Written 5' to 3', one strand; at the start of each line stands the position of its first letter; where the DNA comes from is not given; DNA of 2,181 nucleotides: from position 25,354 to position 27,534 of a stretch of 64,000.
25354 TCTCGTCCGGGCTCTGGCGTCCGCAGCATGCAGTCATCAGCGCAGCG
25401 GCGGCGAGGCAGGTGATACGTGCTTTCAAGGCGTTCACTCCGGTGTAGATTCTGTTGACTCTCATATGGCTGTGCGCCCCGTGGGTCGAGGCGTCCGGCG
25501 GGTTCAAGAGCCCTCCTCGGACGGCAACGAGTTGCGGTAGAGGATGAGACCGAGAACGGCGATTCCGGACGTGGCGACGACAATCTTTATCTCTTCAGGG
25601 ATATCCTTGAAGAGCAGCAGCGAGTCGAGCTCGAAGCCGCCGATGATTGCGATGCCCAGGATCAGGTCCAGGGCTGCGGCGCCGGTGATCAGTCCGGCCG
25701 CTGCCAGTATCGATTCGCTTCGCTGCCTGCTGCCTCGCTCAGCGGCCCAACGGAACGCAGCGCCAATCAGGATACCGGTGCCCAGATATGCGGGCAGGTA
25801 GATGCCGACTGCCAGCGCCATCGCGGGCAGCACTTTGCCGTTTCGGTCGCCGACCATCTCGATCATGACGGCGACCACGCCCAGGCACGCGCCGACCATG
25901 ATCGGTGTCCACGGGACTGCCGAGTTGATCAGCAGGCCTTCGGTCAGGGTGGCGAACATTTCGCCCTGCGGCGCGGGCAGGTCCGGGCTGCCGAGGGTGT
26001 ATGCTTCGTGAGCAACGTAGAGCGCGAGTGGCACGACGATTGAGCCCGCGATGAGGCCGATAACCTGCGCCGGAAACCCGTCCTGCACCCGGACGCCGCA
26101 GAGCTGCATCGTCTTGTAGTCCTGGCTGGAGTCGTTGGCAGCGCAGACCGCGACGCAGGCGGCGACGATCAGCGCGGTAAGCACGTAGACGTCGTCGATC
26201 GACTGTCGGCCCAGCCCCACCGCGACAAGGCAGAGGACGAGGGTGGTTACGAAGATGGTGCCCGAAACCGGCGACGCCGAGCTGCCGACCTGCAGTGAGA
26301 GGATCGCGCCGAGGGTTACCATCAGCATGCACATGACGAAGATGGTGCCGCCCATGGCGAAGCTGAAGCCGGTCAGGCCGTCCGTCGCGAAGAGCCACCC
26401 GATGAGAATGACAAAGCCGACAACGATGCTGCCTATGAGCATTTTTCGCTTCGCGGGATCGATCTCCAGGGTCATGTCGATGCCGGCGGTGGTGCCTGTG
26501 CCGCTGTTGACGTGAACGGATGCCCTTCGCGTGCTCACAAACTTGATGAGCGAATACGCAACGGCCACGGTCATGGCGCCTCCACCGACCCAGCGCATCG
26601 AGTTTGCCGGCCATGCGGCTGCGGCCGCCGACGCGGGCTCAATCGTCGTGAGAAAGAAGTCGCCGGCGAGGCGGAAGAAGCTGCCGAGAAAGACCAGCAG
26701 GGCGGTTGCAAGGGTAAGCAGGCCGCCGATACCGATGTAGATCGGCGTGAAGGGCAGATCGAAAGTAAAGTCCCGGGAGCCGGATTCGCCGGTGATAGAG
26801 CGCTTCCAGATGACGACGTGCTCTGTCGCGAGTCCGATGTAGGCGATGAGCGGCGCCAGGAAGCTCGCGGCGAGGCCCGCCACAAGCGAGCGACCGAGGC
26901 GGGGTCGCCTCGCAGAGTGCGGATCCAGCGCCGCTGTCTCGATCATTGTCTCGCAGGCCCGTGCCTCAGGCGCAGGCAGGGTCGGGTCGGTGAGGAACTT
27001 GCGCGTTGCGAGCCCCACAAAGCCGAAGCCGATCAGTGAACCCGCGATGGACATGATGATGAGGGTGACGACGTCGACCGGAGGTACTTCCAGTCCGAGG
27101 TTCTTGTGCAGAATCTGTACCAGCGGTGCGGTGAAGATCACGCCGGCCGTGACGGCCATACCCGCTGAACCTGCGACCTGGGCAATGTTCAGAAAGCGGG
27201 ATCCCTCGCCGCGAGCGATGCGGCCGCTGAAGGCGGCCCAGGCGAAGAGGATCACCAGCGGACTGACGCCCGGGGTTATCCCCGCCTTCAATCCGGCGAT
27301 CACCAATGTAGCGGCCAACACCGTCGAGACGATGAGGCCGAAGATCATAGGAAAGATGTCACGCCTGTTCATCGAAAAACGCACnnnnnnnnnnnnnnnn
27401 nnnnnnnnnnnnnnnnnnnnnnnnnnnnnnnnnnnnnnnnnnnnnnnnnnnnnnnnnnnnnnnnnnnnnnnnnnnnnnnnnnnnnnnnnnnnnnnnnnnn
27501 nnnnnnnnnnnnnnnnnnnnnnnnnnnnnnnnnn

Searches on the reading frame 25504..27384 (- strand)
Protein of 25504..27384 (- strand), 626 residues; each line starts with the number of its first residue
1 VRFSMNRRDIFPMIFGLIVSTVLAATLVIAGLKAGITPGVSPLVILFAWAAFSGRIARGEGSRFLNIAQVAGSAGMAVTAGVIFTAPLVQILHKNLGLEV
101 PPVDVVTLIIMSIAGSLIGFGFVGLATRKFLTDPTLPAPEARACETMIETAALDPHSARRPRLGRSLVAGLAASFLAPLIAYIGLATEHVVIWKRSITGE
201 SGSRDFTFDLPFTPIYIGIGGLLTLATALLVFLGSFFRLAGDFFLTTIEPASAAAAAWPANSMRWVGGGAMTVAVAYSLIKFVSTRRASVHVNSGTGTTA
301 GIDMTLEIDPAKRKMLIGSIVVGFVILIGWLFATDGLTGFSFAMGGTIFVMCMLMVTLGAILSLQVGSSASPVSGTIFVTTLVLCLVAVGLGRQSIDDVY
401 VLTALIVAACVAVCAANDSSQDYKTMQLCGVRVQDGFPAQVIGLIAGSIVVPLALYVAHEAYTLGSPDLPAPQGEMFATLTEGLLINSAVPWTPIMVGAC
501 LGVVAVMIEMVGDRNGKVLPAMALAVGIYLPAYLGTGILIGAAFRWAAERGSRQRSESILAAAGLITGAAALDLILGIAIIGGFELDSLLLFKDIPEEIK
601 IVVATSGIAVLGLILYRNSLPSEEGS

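Call 59: search_protein_families(library=pfam, proteins=[window:25504-27384:-], max_evalue=0.00001)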
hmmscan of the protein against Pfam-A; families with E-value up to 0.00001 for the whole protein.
window:25504-27384:- (626 aa): 1 family
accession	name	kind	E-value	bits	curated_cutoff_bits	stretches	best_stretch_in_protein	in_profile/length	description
PF03169.20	OPT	-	1.3e-37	130.2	25.8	1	13-578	7-621/623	OPT oligopeptide transporter protein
